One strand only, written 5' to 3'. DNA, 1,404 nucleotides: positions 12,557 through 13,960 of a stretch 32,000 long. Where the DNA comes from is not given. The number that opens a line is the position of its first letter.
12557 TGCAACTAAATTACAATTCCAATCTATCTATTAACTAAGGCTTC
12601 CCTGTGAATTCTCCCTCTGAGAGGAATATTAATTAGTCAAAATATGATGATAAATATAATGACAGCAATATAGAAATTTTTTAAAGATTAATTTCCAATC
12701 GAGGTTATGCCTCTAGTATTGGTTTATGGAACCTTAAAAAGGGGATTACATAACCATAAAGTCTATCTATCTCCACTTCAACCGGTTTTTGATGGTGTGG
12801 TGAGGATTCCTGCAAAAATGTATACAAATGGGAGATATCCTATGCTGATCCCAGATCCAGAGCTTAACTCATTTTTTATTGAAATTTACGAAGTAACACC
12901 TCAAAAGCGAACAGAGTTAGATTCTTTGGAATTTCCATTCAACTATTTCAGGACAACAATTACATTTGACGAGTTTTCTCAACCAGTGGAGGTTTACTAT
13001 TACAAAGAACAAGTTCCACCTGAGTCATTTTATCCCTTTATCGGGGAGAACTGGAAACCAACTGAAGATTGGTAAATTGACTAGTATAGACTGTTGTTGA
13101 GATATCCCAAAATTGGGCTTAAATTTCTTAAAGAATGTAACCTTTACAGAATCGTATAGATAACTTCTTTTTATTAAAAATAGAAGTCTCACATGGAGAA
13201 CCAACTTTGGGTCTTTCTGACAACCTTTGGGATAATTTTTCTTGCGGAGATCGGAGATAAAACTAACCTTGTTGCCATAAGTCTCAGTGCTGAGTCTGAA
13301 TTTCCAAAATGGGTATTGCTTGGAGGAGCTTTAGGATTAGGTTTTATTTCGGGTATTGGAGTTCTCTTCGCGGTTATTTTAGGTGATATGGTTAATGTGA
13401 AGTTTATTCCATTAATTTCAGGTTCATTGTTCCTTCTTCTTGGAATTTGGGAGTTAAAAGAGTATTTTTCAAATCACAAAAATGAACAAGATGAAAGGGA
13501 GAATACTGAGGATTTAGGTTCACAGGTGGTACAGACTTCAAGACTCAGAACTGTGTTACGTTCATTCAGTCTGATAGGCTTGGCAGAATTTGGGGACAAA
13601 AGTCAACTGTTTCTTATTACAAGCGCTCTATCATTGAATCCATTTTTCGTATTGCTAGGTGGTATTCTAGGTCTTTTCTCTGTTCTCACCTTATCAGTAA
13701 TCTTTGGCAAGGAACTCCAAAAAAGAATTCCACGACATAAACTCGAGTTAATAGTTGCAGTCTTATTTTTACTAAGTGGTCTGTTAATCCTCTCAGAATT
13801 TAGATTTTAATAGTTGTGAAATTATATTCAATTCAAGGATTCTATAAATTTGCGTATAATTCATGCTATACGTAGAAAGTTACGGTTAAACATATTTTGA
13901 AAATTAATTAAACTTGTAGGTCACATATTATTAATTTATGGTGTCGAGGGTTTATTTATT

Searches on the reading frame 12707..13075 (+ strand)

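Call 13: search_protein_families(library=pfam, proteins=[window:12707-13075:+], max_evalue=0.01)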
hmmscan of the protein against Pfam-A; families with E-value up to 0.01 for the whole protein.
window:12707-13075:+ (122 aa): 1 family
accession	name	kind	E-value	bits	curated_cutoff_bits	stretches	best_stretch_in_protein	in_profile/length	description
PF06094.17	GGACT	-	2e-14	54.6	22.8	1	4-105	1-107/120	Gamma-glutamyl cyclotransferase, AIG2-like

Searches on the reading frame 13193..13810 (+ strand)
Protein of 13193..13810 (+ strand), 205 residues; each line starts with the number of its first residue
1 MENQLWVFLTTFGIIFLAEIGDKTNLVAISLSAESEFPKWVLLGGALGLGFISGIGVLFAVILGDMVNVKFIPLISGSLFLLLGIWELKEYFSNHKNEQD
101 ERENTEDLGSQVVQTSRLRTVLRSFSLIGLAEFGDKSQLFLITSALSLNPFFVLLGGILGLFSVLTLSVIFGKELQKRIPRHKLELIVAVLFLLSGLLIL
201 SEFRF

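Call 13: search_protein_families(library=pfam, proteins=[window:13193-13810:+], max_evalue=0.01)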
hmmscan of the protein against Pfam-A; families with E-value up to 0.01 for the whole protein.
window:13193-13810:+ (205 aa): 1 family
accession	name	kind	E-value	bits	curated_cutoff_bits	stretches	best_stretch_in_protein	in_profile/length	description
PF01169.24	GDT1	-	1.3e-34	118.8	27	2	123-196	2-75/75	Divalent cation/proton antiporter GDT1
